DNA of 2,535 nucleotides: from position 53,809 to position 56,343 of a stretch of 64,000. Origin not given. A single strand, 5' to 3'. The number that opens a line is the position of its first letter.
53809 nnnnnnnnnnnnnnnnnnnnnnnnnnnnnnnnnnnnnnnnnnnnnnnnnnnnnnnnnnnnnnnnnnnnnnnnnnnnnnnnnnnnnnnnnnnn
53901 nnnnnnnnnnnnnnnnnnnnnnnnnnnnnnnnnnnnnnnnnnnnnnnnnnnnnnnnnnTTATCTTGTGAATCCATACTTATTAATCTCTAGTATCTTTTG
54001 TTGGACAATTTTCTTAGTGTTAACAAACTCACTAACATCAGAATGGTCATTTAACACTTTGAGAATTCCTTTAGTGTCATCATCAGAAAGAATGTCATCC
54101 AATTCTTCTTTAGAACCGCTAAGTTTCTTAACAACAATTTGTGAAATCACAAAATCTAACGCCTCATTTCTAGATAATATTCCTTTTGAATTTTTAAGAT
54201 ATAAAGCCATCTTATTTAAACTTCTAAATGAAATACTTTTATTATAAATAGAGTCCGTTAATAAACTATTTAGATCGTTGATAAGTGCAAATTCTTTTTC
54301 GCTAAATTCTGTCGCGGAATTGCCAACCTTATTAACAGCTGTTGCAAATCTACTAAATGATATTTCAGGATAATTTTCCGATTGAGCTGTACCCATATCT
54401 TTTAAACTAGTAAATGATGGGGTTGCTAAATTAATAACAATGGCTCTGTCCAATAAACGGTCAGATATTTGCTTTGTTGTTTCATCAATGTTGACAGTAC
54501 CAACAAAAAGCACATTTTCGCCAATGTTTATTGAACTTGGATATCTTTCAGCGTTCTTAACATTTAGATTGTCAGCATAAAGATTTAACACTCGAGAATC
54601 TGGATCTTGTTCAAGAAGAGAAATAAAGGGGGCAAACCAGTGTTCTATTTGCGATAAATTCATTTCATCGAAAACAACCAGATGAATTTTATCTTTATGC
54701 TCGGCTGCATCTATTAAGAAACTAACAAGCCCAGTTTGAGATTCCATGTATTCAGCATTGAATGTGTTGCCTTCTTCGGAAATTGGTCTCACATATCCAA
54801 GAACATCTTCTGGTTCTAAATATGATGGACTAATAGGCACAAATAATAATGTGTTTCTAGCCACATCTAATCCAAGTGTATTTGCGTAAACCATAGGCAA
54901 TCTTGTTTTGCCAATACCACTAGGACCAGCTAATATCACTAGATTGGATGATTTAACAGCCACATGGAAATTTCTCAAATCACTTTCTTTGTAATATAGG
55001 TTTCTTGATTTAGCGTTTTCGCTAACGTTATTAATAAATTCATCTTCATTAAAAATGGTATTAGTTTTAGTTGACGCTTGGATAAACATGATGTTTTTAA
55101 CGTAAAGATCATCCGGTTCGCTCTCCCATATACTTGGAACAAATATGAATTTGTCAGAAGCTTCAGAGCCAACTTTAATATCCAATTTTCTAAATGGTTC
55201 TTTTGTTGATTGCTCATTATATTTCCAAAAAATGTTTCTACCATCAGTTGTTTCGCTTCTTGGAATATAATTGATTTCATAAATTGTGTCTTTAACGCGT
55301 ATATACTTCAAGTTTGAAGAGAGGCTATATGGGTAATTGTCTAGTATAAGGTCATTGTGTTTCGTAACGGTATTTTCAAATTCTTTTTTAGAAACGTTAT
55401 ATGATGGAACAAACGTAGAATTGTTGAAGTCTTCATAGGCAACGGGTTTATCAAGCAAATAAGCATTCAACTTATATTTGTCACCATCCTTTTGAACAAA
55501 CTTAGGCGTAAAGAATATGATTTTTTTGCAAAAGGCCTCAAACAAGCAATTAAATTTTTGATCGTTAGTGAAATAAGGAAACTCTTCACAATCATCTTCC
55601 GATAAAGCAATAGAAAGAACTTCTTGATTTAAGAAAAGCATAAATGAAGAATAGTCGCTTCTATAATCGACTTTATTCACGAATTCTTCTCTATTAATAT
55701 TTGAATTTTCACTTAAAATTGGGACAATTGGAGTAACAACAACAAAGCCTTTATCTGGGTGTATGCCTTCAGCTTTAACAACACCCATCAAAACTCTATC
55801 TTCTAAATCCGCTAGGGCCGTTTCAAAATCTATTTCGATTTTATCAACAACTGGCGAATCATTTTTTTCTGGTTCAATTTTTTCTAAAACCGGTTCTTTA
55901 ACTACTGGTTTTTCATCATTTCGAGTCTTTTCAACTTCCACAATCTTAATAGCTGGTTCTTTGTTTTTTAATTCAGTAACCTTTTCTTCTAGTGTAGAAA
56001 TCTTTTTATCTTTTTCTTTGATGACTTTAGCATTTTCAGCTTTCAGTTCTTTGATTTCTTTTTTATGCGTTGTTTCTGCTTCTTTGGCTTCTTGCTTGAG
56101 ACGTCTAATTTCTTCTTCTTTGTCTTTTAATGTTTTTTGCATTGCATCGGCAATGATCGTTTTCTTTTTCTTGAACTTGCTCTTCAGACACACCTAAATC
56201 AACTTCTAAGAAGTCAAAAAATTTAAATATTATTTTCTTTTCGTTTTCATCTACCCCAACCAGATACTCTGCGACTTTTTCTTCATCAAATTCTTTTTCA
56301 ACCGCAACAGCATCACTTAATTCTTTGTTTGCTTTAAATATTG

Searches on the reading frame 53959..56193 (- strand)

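Call 56: search_protein_families(library=pfam, proteins=[window:53959-56193:-], max_evalue=0.001)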
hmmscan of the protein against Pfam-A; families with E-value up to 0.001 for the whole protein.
window:53959-56193:- (744 aa): 1 family
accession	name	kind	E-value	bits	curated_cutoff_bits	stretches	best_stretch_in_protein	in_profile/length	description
PF07728.20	AAA_5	-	0.00013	22.4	22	1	419-583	2-138/139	AAA domain (dynein-related subfamily)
